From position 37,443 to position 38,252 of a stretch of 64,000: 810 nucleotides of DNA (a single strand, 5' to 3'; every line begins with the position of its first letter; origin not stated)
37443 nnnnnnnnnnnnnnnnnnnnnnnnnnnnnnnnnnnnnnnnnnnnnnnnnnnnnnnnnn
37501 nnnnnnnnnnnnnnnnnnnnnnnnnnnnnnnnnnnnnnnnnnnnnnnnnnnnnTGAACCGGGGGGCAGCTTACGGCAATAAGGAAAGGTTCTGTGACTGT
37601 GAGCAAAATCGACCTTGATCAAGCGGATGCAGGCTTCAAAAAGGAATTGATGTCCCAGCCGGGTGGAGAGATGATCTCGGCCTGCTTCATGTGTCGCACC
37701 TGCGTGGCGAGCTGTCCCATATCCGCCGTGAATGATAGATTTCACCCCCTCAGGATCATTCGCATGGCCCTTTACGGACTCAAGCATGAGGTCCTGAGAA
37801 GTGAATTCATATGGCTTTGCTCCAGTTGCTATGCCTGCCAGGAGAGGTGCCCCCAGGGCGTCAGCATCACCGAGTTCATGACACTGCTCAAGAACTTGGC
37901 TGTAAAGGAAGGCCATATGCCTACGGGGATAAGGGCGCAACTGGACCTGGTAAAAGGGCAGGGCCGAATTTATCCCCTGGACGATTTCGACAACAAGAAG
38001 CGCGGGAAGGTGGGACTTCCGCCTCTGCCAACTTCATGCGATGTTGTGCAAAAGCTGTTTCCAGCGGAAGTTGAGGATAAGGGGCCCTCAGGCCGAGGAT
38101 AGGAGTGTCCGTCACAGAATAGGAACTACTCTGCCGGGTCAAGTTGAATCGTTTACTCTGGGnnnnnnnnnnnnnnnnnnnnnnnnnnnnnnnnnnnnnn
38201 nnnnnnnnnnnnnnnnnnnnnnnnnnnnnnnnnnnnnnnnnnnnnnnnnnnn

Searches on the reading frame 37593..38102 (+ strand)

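Call 4: search_protein_families(library=pfam, proteins=[window:37593-38102:+], max_evalue=0.01)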
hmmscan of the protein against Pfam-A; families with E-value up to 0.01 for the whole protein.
window:37593-38102:+ (169 aa): 11 families
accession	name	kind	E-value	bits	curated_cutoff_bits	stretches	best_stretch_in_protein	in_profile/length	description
PF13183.11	Fer4_8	-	8e-12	46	27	1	28-90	2-68/68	4Fe-4S dicluster domain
PF13534.11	Fer4_17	-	1.2e-08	35.8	22.2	1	30-90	1-60/61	4Fe-4S dicluster domain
PF13187.11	Fer4_9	-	3.3e-08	33.8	27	1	30-89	1-50/52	4Fe-4S dicluster domain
PF13237.11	Fer4_10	-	1.2e-06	28.8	25.5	1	29-87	7-53/53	4Fe-4S dicluster domain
PF13484.11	Fer4_16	-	0.00014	23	30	1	31-88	2-65/66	4Fe-4S double cluster binding domain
PF12838.12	Fer4_7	-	0.00025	21.9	27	1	31-90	2-52/52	4Fe-4S dicluster domain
PF14691.11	Fer4_20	-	0.00027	21.1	25.8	0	76-109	24-59/113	Dihydroprymidine dehydrogenase domain II, 4Fe-4S cluster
PF12800.12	Fer4_4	-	0.0004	21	24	1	29-42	2-15/17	4Fe-4S binding domain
PF00037.32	Fer4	-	0.0021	18.3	21.1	0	75-89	7-21/24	4Fe-4S binding domain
PF12798.12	Fer4_3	-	0.0056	17.9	27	0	76-89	1-14/15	4Fe-4S binding domain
PF13746.11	Fer4_18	-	0.0067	17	27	0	26-43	56-73/114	4Fe-4S dicluster domain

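Call 47: search_protein_families(library=ncbifam, proteins=[window:37593-38102:+], max_evalue=0.00001)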
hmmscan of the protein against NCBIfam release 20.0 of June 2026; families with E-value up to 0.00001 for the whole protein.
window:37593-38102:+ (169 aa): 8 families
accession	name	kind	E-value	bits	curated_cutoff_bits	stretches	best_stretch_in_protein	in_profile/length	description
TIGR03290.1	CoB_CoM_SS_C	equivalog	3.6e-32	111.3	160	1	29-151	2-123/144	CoB--CoM heterodisulfide reductase subunit C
NF038018.1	qmoC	equivalog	8e-20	71.6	300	1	12-113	2-101/360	quinone-interacting membrane-bound oxidoreductase complex subunit QmoC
NF041779.1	hetero_SS_HdrC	equivalog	1.4e-14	54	350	1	27-107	29-107/198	ferredoxin:CoB-CoM heterodisulfide reductase subunit HdrC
NF041890.1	hdrC_Methbact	equivalog_domain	7.5e-13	48.5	270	1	26-111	26-109/192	ferredoxin:CoB-CoM heterodisulfide reductase subunit HdrC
NF008369.0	PRK11168.1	equivalog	2.9e-11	42.9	278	1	28-106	10-90/401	anaerobic glycerol-3-phosphate dehydrogenase subunit C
NF042952.1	MFR_FeS_SdhB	equivalog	1.1e-07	31.2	600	1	71-126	199-259/320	8-methylmenaquinol:fumarate reductase iron-sulfur subunit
NF004616.0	PRK05950.1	subfamily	1.8e-06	27.3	228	0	28-106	146-236/238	succinate dehydrogenase iron-sulfur subunit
NF004898.0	PRK06259.1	equivalog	2.9e-06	26.2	385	1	26-108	131-221/488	fumarate reductase (CoM/CoB) subunit TfrB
